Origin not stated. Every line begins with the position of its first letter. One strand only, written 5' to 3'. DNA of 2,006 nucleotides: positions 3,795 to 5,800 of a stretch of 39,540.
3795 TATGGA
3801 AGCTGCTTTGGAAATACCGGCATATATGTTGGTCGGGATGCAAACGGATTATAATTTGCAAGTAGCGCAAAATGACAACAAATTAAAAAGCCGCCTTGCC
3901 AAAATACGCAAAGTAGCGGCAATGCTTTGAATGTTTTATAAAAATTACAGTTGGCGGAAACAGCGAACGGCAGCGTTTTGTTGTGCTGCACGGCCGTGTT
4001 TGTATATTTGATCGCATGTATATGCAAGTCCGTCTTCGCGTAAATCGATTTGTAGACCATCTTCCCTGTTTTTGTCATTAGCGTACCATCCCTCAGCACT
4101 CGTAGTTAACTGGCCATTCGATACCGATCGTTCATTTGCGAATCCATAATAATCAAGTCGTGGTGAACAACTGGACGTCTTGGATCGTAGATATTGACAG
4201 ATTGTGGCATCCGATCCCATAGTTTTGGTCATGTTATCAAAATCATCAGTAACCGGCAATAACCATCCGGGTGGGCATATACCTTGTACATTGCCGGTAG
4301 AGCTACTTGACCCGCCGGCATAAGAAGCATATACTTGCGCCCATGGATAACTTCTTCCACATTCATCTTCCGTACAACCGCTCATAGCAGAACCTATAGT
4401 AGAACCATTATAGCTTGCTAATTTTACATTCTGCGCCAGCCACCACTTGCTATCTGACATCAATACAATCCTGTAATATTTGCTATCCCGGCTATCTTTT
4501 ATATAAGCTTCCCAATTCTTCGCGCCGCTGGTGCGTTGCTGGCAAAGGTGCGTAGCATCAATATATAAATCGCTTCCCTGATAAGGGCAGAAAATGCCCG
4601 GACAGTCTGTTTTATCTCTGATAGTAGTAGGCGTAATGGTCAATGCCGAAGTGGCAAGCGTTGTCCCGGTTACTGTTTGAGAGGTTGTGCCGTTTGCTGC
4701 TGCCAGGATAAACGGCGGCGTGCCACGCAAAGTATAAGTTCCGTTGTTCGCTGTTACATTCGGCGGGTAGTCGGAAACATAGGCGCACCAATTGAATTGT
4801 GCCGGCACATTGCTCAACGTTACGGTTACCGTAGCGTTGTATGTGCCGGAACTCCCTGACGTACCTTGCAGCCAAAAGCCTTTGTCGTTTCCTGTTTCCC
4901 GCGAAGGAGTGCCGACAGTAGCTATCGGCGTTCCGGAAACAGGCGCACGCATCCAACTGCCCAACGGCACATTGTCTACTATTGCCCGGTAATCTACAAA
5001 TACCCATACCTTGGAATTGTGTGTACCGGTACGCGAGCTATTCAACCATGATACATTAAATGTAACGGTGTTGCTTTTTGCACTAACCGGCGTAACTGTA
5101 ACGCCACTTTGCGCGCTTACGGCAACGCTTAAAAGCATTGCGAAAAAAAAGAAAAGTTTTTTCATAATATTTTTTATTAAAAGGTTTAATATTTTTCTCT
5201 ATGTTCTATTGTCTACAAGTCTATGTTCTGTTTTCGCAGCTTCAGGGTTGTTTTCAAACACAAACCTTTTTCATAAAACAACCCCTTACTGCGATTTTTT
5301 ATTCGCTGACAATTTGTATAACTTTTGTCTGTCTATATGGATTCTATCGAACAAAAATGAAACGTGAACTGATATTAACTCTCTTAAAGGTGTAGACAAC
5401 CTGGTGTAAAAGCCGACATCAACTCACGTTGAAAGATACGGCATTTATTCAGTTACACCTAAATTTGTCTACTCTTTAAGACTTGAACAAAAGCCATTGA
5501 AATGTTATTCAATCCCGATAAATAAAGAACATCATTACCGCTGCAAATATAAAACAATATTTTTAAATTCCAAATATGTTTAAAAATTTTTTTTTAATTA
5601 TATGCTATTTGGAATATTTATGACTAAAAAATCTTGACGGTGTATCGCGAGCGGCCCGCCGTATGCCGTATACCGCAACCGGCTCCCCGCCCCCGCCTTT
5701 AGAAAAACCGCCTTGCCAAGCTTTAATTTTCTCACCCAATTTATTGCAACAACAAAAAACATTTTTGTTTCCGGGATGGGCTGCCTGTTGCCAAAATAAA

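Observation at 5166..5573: Type II leader of paralog A: same architecture as type I but entirely different helix sequences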

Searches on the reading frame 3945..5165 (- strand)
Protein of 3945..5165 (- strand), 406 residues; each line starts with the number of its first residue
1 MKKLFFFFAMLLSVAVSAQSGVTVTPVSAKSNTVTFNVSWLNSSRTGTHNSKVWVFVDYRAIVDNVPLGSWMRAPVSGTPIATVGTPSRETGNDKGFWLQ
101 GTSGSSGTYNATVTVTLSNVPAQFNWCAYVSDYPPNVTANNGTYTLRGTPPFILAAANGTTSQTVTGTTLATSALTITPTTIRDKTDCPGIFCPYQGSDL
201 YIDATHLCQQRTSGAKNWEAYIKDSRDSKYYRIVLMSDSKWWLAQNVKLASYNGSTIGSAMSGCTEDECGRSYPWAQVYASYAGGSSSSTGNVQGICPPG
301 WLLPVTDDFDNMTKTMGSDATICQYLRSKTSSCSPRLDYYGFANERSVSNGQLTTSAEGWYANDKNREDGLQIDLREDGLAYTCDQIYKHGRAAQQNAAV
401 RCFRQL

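Call 19: search_protein_families(library=pfam, proteins=[window:3945-5165:-], max_evalue=0.01)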
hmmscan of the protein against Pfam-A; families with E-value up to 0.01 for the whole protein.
window:3945-5165:- (406 aa): 1 family
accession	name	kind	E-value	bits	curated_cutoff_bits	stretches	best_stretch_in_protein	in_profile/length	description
PF09603.15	Fib_succ_major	-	1.5e-07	32.3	33.9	1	240-388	6-139/187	Fibrobacter succinogenes major domain (Fib_succ_major)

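Call 20: search_protein_families(library=ncbifam, proteins=[window:3945-5165:-], max_evalue=0.01)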
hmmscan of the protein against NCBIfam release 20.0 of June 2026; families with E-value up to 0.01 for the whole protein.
window:3945-5165:- (406 aa): 1 family
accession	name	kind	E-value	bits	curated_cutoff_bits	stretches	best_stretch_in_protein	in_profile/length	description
TIGR02145.1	Fib_succ_major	domain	9.6e-18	65.5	41.65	1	222-404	2-175/176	FISUMP domain-containing protein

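Call 22: find_related_loci(query=A2, collection=genome_contigs, flank=3000)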
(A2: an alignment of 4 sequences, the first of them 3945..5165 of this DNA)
Query A2 (406 aa) in genome_contigs; peptide patterns used: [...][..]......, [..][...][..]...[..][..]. (x = any residue, [..] = any of these).
120 stretches matched a pattern; 76 encode a relative of the query (tblastn E <= 1e-3); 76 distinct loci.
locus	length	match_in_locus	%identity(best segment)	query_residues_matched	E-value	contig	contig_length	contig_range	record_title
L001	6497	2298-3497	60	1-406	2e-149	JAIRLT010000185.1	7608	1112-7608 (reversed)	MAG: Prevotellaceae bacterium isolate Cc175_bin61 k119_3349395, whole genome shotgun sequence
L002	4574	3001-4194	53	1-406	1e-132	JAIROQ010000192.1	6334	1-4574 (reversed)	MAG: Prevotellaceae bacterium isolate Cd354_bin9 k119_2284777, whole genome shotgun sequence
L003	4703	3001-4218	55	1-406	1e-131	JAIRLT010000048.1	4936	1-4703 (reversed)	MAG: Prevotellaceae bacterium isolate Cc175_bin61 k119_3315327, whole genome shotgun sequence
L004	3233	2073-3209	56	1-388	3e-135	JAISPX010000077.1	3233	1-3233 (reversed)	MAG: Prevotellaceae bacterium isolate Kf353_bin101 k119_5711477, whole genome shotgun sequence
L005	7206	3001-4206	51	1-406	3e-116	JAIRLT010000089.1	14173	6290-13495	MAG: Prevotellaceae bacterium isolate Cc175_bin61 k119_2675972, whole genome shotgun sequence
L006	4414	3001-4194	53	3-406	2e-114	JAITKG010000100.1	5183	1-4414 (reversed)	MAG: Prevotellaceae bacterium isolate Pcl387_bin40 k119_1080369, whole genome shotgun sequence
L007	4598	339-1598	48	3-406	4e-113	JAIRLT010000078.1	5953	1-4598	MAG: Prevotellaceae bacterium isolate Cc175_bin61 k119_2239918, whole genome shotgun sequence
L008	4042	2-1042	53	51-406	3e-111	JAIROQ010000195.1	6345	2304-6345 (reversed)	MAG: Prevotellaceae bacterium isolate Cd354_bin9 k119_989209, whole genome shotgun sequence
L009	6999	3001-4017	49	4-343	9e-96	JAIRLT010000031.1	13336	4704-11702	MAG: Prevotellaceae bacterium isolate Cc175_bin61 k119_2521319, whole genome shotgun sequence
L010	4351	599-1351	64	1-251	2e-89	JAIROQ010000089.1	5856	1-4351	MAG: Prevotellaceae bacterium isolate Cd354_bin9 k119_210198, whole genome shotgun sequence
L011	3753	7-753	55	33-310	6e-89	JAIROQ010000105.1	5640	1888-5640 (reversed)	MAG: Prevotellaceae bacterium isolate Cd354_bin9 k119_264172, whole genome shotgun sequence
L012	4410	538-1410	55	3-309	1e-87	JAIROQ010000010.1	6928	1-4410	MAG: Prevotellaceae bacterium isolate Cd354_bin9 k119_352477, whole genome shotgun sequence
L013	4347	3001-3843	52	3-311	3e-85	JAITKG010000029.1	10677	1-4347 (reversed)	MAG: Prevotellaceae bacterium isolate Pcl387_bin40 k119_1791835, whole genome shotgun sequence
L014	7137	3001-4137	44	1-406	6e-85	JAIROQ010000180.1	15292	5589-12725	MAG: Prevotellaceae bacterium isolate Cd354_bin9 k119_2432617, whole genome shotgun sequence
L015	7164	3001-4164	42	5-406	1e-82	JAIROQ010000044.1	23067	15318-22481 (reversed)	MAG: Prevotellaceae bacterium isolate Cd354_bin9 k119_1058536, whole genome shotgun sequence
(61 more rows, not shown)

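Call 49: find_homologous_proteins(query=window:3945-5165:-, max_evalue=0.00001)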
Query window:3945-5165:- (406 aa): 483 proteins with E <= 0.00001 among 8000 candidates; the best 120 are listed.
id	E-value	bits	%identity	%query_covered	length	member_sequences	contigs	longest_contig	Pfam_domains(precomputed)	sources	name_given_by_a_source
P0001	4.3e-277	936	100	100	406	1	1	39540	PF09603.16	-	-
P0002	5.6e-179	613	69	100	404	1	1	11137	-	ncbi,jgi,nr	ncbi:MAG: hypothetical protein LBU42_06725 [Prevotellaceae bacterium]|jgi:uncharacterized protein (T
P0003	6.9e-174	596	69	100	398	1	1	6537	-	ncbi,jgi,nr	ncbi:MAG: hypothetical protein LBU42_03970 [Prevotellaceae bacterium]|jgi:uncharacterized protein (T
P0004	2.3e-157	542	60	100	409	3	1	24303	-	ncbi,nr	ncbi:MAG: hypothetical protein LBU42_06260 [Prevotellaceae bacterium]|nr:hypothetical protein [Prevo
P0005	8.8e-154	530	61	100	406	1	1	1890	-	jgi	jgi:uncharacterized protein (TIGR02145 family)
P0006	5.3e-148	511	60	100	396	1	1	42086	-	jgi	jgi:uncharacterized protein (TIGR02145 family)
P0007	7.0e-148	511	61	100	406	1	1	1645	-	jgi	jgi:uncharacterized protein (TIGR02145 family)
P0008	1.3e-147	510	59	100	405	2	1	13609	-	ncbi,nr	ncbi:MAG: hypothetical protein LBI89_01710 [Prevotellaceae bacterium]|nr:hypothetical protein [Prevo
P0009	2.4e-147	509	60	100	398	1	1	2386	PF09603.16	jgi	jgi:uncharacterized protein (TIGR02145 family)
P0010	3.1e-146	505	59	100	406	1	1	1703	-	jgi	jgi:uncharacterized protein (TIGR02145 family)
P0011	4.6e-146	505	59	100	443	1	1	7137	-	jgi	jgi:uncharacterized protein (TIGR02145 family)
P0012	8.8e-144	497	60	100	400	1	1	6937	-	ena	-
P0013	1.3e-143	497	59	100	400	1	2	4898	-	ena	-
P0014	5.6e-143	495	60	100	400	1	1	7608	-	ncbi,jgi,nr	ncbi:MAG: hypothetical protein LBF81_05205 [Prevotellaceae bacterium]|jgi:uncharacterized protein (T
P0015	5.6e-141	488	60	100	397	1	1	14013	-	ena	-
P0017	2.2e-139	483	56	98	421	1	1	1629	-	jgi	jgi:uncharacterized protein (TIGR02145 family)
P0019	1.6e-137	477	56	100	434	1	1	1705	-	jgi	jgi:uncharacterized protein (TIGR02145 family)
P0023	1.7e-134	467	58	100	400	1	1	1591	-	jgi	jgi:uncharacterized protein (TIGR02145 family)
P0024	4.7e-134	465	57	100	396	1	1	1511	-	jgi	jgi:uncharacterized protein (TIGR02145 family)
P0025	1.1e-130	454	66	77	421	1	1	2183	PF09603.16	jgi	jgi:uncharacterized protein (TIGR02145 family)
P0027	3.9e-129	449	58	91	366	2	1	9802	-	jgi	jgi:uncharacterized protein (TIGR02145 family)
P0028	4.9e-129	449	53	100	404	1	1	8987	-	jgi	jgi:uncharacterized protein (TIGR02145 family)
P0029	1.4e-128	447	55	100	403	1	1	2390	-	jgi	jgi:uncharacterized protein (TIGR02145 family)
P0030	3.6e-127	443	54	100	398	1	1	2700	-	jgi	jgi:uncharacterized protein (TIGR02145 family)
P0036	1.6e-123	431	56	88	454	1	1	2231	-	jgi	jgi:uncharacterized protein (TIGR02145 family)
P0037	6.9e-123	429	51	100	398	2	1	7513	PF09603.16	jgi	jgi:uncharacterized protein (TIGR02145 family)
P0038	5.8e-122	425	51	100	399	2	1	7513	-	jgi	jgi:uncharacterized protein (TIGR02145 family)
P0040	3.6e-121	423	53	94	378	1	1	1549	PF09603.16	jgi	jgi:uncharacterized protein (TIGR02145 family)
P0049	1.7e-116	407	53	100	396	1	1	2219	-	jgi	jgi:uncharacterized protein (TIGR02145 family)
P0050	2.8e-116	407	55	100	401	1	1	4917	-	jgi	jgi:uncharacterized protein (TIGR02145 family)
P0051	3.9e-116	406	53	100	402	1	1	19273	-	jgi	jgi:uncharacterized protein (TIGR02145 family)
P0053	2.0e-115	404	54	91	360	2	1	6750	PF09603.16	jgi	jgi:uncharacterized protein (TIGR02145 family)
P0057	2.3e-113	397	53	87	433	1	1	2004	-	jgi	jgi:uncharacterized protein (TIGR02145 family)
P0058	2.4e-113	397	53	87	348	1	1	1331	-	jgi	jgi:uncharacterized protein (TIGR02145 family)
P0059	2.8e-113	397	51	100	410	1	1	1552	-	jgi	jgi:uncharacterized protein (TIGR02145 family)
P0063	2.7e-112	394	65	68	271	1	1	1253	-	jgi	jgi:uncharacterized protein (TIGR02145 family)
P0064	9.1e-112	392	53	91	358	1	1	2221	-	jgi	jgi:uncharacterized protein (TIGR02145 family)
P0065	1.3e-111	391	51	100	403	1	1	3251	-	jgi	jgi:uncharacterized protein (TIGR02145 family)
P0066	6.7e-111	389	50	100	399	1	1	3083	-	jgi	jgi:uncharacterized protein (TIGR02145 family)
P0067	6.9e-111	389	50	100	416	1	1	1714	-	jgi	jgi:uncharacterized protein (TIGR02145 family)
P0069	1.8e-110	388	52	100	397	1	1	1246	-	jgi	jgi:uncharacterized protein (TIGR02145 family)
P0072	2.1e-109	384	56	84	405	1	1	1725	-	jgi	jgi:uncharacterized protein (TIGR02145 family)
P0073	3.9e-109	383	52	100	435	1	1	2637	-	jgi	jgi:uncharacterized protein (TIGR02145 family)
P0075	5.5e-109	383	50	100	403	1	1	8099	-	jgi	jgi:uncharacterized protein (TIGR02145 family)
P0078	5.7e-108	379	50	100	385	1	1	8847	-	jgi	jgi:uncharacterized protein (TIGR02145 family)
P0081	1.5e-107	378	48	100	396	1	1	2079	-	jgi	jgi:uncharacterized protein (TIGR02145 family)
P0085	1.9e-106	374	51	100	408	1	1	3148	-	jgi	jgi:uncharacterized protein (TIGR02145 family)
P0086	3.1e-106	374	49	96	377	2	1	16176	-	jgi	jgi:uncharacterized protein (TIGR02145 family)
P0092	1.2e-104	368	48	100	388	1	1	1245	-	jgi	jgi:uncharacterized protein (TIGR02145 family)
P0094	1.2e-103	365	54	83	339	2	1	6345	PF09603.16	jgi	jgi:uncharacterized protein (TIGR02145 family)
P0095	2.1e-103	364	49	100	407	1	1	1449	-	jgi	jgi:uncharacterized protein (TIGR02145 family)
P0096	2.9e-103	364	48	100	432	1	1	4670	-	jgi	jgi:uncharacterized protein (TIGR02145 family)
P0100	5.1e-102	360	53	87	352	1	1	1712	-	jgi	jgi:uncharacterized protein (TIGR02145 family)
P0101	8.0e-102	359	48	100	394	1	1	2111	-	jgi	jgi:uncharacterized protein (TIGR02145 family)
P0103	4.8e-101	357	47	96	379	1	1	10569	-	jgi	jgi:uncharacterized protein (TIGR02145 family)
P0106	2.2e-100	354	48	96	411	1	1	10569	-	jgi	jgi:uncharacterized protein (TIGR02145 family)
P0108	1.7e-99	351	63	62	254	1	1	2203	-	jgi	jgi:uncharacterized protein (TIGR02145 family)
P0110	1.0e-98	349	50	92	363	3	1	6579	-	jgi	jgi:uncharacterized protein (TIGR02145 family)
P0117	5.7e-96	340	60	64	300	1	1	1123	PF09603.16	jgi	jgi:uncharacterized protein (TIGR02145 family)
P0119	9.3e-96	339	45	100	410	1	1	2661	PF09603.16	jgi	jgi:uncharacterized protein (TIGR02145 family)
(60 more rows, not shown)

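Call 50: find_encoding_contigs(protein=P0002, flank=1500, max_places=3)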
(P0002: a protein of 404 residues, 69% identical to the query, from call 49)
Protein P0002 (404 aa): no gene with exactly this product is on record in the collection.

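Call 51: find_encoding_contigs(protein=P0006, flank=1500, max_places=3)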
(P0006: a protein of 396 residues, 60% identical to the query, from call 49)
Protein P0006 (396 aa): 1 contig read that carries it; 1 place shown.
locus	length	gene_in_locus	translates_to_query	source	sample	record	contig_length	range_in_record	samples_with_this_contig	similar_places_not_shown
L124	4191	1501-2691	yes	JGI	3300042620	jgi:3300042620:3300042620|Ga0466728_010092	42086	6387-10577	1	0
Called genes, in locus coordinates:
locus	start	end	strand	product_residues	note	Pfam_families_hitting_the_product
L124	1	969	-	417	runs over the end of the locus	PF00162:PGK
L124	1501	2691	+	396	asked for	-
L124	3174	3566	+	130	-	-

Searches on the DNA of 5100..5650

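Call 10: search_rna_families(source=window, start=5100, end=5650, threshold=evalue, max_evalue=10)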
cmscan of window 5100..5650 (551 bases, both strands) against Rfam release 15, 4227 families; matches with E-value up to 10: 4.
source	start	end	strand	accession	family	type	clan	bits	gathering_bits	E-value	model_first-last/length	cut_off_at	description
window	5107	5180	+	RF02621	BSnc120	Gene; sRNA;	-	15.2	114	2.5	1-88/88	no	Brucella sRNA 120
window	5242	5286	-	RF03973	mir-5615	Gene; miRNA;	-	15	82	5.7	1-61/61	no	mir-5615 microRNA precursor family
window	5466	5484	-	RF02914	DUF805b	Cis-reg;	CL00115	10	35.6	9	1-35/35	no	DUF805b RNA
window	5100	5183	-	RF00457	IRES_mnt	Cis-reg; IRES;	-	9.8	100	5.3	1-96/203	3'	Mnt IRES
